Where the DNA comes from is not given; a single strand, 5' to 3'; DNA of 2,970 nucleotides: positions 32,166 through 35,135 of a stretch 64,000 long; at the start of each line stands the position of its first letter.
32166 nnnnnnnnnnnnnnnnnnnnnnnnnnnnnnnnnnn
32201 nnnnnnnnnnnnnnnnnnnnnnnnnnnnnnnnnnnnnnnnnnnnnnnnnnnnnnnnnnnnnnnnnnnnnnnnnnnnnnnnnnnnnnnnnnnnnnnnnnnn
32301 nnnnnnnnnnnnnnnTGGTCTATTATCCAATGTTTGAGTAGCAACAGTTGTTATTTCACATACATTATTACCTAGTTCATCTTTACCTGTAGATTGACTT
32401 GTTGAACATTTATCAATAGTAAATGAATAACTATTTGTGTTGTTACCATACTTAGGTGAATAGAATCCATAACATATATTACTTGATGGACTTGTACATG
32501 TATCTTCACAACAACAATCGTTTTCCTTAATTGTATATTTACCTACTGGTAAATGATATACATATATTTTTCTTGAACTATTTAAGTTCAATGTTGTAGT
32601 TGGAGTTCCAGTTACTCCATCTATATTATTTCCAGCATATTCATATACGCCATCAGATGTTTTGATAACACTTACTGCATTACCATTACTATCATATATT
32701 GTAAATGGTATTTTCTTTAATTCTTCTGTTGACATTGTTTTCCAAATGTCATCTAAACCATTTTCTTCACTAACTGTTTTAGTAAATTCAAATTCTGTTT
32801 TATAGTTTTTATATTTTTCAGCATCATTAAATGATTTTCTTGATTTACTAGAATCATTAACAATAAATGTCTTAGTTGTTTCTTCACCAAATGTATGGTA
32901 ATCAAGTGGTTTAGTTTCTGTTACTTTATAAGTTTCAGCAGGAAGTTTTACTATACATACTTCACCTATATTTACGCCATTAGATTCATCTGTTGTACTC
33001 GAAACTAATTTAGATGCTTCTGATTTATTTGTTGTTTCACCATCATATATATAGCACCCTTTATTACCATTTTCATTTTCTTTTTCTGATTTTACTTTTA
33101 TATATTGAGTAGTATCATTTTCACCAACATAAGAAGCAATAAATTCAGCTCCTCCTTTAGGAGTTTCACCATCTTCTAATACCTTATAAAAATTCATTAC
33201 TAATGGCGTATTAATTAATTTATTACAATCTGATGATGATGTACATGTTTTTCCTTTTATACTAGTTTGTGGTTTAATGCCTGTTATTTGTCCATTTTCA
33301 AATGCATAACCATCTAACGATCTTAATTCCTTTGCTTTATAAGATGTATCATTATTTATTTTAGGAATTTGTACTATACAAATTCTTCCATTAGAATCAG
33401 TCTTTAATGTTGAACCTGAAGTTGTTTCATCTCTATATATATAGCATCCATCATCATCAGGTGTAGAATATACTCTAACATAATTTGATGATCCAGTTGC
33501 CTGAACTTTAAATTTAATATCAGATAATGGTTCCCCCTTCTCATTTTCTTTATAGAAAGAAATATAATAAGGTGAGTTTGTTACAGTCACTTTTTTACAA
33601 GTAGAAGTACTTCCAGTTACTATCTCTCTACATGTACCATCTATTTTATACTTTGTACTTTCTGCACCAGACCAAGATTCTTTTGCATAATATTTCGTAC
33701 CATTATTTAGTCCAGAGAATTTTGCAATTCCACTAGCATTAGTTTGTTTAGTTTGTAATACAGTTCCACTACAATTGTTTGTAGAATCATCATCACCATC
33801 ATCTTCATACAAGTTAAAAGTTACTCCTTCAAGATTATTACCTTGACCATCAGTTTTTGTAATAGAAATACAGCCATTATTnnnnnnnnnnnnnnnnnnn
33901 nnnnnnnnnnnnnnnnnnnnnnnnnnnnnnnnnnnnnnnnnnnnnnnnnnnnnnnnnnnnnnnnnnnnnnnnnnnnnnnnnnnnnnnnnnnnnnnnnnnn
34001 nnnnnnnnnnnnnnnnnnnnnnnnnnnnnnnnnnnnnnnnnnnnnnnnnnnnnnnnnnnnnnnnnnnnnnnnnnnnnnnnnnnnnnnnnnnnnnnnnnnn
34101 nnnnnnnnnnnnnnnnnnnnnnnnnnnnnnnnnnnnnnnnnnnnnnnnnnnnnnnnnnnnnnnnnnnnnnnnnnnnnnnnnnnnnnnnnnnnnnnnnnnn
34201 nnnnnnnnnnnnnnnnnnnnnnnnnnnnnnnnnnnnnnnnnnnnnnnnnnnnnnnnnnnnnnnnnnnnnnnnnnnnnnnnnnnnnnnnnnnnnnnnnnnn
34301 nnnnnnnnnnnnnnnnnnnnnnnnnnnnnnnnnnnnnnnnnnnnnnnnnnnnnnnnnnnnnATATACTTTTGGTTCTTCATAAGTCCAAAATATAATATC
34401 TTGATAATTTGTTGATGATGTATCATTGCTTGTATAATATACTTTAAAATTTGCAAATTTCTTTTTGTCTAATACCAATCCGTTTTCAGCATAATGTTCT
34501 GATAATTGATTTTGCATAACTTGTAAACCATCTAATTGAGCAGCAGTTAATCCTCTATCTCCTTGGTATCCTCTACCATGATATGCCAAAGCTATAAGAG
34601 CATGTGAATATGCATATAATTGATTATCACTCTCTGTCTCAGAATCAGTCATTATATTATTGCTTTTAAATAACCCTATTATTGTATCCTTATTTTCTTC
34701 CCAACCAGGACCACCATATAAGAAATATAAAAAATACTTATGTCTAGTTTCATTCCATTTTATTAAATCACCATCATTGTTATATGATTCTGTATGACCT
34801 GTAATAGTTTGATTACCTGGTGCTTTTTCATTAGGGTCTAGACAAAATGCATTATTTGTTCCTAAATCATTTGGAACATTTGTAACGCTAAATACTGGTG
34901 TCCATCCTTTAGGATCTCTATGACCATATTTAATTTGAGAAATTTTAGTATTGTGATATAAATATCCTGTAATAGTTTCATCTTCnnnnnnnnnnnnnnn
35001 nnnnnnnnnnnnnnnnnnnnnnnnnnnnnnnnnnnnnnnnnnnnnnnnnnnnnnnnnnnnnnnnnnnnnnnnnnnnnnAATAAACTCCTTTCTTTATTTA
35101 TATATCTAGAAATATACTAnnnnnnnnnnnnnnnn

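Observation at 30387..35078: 1563-aa candidate thioester-domain (TED) adhesin with ~8 Cna-B/SpaA-like domains and a C-terminal TM anchor instead of LPXTG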

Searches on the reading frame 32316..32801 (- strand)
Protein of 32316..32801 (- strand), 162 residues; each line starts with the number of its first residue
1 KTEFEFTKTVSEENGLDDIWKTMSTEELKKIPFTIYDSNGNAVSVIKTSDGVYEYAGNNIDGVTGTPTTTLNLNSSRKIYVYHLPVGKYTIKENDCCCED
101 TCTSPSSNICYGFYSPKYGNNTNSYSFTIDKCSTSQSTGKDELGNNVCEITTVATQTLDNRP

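Call 61: search_protein_families(library=pfam, proteins=[window:32316-32801:-], max_evalue=0.1)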
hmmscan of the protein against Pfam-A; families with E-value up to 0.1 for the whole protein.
window:32316-32801:- (162 aa): 3 families
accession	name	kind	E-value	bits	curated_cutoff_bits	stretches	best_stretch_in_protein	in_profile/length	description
PF17802.7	SpaA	-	0.00067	20.2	23.1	1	24-94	12-59/91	Prealbumin-like fold domain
PF13585.12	CHU_C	-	0.02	15.4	27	1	12-61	10-57/86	CHU_C Type IX secretion signal domain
PF10614.14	CsgF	-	0.029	15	25.8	1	105-142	16-53/132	Type VIII secretion system (T8SS), CsgF protein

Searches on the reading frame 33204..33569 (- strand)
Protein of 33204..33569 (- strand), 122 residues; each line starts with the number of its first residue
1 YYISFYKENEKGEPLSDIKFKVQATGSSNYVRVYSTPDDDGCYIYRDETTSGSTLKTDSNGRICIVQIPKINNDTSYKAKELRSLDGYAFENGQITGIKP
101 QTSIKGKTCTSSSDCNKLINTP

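Call 61: search_protein_families(library=pfam, proteins=[window:33204-33569:-], max_evalue=0.1)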
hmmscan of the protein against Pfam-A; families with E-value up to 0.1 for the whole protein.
window:33204-33569:- (122 aa): 1 family
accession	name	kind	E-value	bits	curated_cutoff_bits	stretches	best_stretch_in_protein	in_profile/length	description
PF17802.7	SpaA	-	1.7e-06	28.5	23.1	1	3-95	3-72/91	Prealbumin-like fold domain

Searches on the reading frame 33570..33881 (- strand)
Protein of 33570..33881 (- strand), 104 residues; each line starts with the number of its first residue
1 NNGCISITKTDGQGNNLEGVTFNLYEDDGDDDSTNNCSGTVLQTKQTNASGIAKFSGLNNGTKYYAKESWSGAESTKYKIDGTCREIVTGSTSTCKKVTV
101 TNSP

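Call 61: search_protein_families(library=pfam, proteins=[window:33570-33881:-], max_evalue=0.1)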
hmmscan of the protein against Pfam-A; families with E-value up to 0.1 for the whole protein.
window:33570-33881:- (104 aa): 4 families
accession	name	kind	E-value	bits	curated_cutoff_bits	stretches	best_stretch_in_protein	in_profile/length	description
PF17802.7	SpaA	-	8.5e-11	42.3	23.1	1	5-102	3-89/91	Prealbumin-like fold domain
PF17210.9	SdrD_B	-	0.0044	17.6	29.7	1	15-67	22-63/112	SdrD B-like domain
PF11974.14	bMG3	-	0.0044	17.4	34.9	1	36-63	37-64/103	Bacterial alpha-2-macroglobulin MG3 domain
PF17137.9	DUF5110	-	0.087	13.3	27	0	21-31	12-22/71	Domain of unknown function (DUF5110)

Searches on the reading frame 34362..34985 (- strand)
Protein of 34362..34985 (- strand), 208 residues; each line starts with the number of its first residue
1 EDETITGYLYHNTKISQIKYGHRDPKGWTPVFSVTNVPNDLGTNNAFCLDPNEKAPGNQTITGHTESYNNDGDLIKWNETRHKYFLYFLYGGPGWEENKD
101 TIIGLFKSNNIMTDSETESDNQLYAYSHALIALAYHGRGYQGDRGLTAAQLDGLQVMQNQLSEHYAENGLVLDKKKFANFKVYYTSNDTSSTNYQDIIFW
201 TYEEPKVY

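Call 23: search_solved_structures(query=A1, max_evalue=10, show_alignments=4)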
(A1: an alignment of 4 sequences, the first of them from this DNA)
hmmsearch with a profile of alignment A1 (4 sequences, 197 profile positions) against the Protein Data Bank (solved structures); distinct sequences matched with E-value up to 10: 0.

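Call 24: search_protein_families(library=pfam, alignment_id=A1, max_evalue=10)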
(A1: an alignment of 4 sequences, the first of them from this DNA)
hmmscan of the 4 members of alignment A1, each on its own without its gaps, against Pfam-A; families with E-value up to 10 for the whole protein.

A. member 1, seq(208 aa): 1 family
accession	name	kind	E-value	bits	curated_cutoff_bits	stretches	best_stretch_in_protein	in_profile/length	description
PF20610.3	TED_2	-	1.1e-07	32.3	27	1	40-156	30-119/131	Thioester domain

B. families by the number of members that match (of 4 scanned): 5 families
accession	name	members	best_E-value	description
PF20610.3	TED_2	3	1.6e-10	Thioester domain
PF15059.11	Speriolin_C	1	0.11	Speriolin C-terminus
PF13884.11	Peptidase_S74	1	0.18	Chaperone of endosialidase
PF13096.11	CENP-P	1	0.24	CENP-A-nucleosome distal (CAD) centromere subunit, CENP-P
PF12733.13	Cadherin-like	1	3.5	Cadherin-like beta sandwich domain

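Call 25: search_protein_families(library=ncbifam, alignment_id=A1, max_evalue=10)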
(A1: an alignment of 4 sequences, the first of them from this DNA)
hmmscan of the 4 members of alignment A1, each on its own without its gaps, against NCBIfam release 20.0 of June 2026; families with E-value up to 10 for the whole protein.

A. member 1, seq(208 aa): 0 families

B. families by the number of members that match (of 4 scanned): 0 families

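Call 30: find_homologous_proteins(query=A1, max_evalue=0.01)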
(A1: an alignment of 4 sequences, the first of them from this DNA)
Query A1 (4 sequences) (208 aa, profile of the alignment): 2 proteins with E <= 0.01 among 978 candidates.
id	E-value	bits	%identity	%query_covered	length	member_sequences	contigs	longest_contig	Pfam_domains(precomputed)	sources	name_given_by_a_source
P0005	2.1e-18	85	28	33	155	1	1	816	-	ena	-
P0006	4.2e-16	77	26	35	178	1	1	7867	-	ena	-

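Call 31: find_related_loci(query=A1, collection=genome_contigs, flank=6000)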
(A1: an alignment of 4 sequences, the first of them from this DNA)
Query A1 (208 aa) in genome_contigs; peptide patterns used: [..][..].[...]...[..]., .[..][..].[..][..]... (x = any residue, [..] = any of these).
34 stretches matched a pattern; 7 encode a relative of the query (tblastn E <= 1e-3); 7 distinct loci.
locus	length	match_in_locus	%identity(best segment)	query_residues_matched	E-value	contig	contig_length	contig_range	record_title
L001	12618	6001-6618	65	2-208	1e-89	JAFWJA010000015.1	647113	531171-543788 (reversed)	MAG: Bacilli bacterium isolate RGIG5784 Sheep_Ileum-5__c1190, whole genome shotgun sequence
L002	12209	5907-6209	31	44-161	9e-8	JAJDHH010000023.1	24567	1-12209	Eubacteriales bacterium OttesenSCG-928-K08 AH-928-K08_NODE_23, whole genome shotgun sequence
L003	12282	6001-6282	31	44-154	4e-7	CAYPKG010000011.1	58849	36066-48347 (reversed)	MAG TPA_asm: uncultured Oscillospiraceae bacterium isolate binchicken_co45_54 genome assembly, contig: NODE_613_length_5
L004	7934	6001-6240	34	44-137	1e-5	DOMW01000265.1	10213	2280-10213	MAG TPA_asm: Clostridiales bacterium isolate UBA8132 contig_24969, whole genome shotgun sequence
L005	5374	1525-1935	25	35-205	2e-5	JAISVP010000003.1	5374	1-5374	MAG: Oscillospiraceae bacterium isolate Mx356_bin40 k119_323904, whole genome shotgun sequence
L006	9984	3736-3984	31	43-139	6e-5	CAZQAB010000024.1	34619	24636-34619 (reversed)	MAG TPA_asm: uncultured Lachnospiraceae bacterium isolate SRP222994_co1_338 genome assembly, contig: NODE_2241_length_34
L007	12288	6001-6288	27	46-135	9e-5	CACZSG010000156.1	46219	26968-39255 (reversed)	MAG: uncultured Lachnospiraceae bacterium isolate RUG12903 genome assembly, contig: RUG12903_asm_156, whole genome shotg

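Call 36: find_homologous_proteins(query=A2, max_evalue=0.001)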
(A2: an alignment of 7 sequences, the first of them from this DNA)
Query A2 (7 sequences) (208 aa, profile of the alignment): 4 proteins with E <= 0.001 among 2298 candidates.
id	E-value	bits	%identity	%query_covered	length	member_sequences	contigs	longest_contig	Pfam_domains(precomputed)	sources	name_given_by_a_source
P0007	1.2e-23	102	43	7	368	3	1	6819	PF17802.8,PF20610.4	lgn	-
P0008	3.6e-13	68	-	-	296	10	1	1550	PF20610.4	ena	-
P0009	1.7e-11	62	34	31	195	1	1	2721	PF20610.4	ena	-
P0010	8.5e-7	47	-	-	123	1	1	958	PF20610.4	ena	-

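Call 58: search_solved_structures(query=A2, max_evalue=10, show_alignments=5)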
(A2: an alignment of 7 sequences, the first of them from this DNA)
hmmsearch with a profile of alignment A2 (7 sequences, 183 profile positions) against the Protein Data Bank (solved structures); distinct sequences matched with E-value up to 10: 0.

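Call 71: search_protein_families(library=pfam, proteins=[L001:76-477:+, L001:503-1180:-, L001:10900-11856:+, L001:11867-12268:-, L001:1378-5853:+], max_evalue=0.01)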
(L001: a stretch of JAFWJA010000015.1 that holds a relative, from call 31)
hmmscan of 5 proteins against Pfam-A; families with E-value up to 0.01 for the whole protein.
L001:76-477:+ (133 aa): 0 families

L001:503-1180:- (225 aa): 0 families

L001:10900-11856:+ (318 aa): 2 families
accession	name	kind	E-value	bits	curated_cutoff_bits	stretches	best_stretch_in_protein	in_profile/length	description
PF21694.2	DNA_pol3_delta_C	-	3.3e-38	130.8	27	1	200-317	1-120/121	DNA polymerase III delta subunit, C-terminal domain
PF06144.19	DNA_pol3_delta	-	5.4e-26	91.5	21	1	7-128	1-124/124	DNA polymerase III, delta subunit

L001:11867-12268:- (133 aa): 1 family
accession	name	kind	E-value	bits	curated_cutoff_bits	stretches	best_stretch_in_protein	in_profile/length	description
PF01544.23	CorA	-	1.1e-25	91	27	1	2-129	162-292/292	CorA-like Mg2+ transporter protein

L001:1378-5853:+ (1491 aa): 3 families
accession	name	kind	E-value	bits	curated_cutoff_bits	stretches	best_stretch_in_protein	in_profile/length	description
PF17210.9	SdrD_B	-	5.3e-19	68.9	29.7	1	1027-1121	6-96/112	SdrD B-like domain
PF13620.12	CarboxypepD_reg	-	6.8e-05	23.6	32.3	1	1038-1092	7-58/82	Carboxypeptidase regulatory-like domain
PF17802.7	SpaA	-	0.00014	22.4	23.1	1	1040-1086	11-56/91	Prealbumin-like fold domain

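Call 75: find_related_loci(query=A1, collection=metagenome_contigs, flank=10000)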
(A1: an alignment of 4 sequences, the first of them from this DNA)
Query A1 (208 aa) in metagenome_contigs; peptide patterns used: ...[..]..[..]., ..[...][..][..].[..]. (x = any residue, [..] = any of these).
101 stretches matched a pattern, but none encodes a relative of the query by tblastn (E <= 1e-3).
